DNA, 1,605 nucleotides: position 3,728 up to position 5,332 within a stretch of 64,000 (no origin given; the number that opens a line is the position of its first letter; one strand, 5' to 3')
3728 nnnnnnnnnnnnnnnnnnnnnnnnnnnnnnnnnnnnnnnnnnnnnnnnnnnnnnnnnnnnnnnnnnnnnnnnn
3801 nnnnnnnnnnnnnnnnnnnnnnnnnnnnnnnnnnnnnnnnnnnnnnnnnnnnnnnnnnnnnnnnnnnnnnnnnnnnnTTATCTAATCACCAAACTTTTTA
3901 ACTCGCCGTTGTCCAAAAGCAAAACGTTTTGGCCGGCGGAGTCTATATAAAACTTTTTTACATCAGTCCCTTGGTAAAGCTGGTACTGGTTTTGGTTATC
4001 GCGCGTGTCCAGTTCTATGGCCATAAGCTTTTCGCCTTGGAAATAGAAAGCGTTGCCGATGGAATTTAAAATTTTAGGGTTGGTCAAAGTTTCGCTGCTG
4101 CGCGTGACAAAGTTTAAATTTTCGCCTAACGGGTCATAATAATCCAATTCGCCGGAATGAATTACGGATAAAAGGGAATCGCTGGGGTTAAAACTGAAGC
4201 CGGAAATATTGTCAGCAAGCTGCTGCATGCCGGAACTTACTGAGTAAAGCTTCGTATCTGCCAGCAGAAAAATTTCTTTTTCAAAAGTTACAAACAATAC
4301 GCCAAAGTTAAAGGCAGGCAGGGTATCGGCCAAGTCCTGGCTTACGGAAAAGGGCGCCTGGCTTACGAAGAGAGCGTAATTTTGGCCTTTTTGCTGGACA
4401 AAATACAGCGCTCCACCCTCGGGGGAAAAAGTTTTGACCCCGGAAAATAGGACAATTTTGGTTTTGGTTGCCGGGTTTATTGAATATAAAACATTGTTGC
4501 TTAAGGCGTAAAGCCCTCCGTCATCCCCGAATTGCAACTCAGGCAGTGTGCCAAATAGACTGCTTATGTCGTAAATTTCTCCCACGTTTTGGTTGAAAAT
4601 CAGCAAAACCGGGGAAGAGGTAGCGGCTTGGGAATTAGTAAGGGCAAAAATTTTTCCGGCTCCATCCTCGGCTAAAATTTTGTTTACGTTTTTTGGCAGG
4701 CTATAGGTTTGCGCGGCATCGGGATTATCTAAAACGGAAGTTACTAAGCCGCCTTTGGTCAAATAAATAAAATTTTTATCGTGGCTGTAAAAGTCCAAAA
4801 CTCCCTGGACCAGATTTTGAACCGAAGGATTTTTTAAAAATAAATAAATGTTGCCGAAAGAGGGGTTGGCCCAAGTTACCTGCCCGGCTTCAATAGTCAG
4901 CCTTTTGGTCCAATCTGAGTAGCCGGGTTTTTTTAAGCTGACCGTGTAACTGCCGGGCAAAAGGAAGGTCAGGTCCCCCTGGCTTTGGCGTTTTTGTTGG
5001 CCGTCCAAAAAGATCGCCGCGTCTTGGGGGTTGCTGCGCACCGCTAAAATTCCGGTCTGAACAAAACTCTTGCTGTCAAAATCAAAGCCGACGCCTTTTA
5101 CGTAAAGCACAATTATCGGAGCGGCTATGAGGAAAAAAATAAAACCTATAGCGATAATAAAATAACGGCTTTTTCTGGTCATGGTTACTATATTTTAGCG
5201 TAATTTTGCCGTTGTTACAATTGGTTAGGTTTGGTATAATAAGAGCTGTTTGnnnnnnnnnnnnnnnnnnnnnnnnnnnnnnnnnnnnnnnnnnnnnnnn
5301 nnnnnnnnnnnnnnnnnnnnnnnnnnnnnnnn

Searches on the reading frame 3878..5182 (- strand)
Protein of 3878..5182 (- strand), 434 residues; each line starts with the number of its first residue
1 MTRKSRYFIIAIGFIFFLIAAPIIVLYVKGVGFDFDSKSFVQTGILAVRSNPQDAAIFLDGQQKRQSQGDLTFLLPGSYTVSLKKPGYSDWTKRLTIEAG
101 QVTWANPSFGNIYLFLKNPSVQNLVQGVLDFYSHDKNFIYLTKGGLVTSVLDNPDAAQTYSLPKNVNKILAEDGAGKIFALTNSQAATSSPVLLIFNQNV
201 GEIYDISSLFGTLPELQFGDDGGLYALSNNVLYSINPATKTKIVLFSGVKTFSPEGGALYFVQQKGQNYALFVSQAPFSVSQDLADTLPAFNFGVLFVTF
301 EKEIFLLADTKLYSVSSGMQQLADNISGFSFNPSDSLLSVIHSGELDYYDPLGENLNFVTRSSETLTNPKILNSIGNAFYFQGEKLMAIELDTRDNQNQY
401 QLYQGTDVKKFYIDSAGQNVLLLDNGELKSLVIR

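Call 59: search_protein_families(library=pfam, proteins=[window:3878-5182:-], max_evalue=0.00001)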
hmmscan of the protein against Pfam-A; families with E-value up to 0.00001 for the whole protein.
window:3878-5182:- (434 aa): 1 family
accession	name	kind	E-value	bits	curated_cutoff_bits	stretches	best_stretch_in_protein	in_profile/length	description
PF08308.17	PEGA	-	1.2e-10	41.6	20.8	1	44-106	2-64/71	PEGA domain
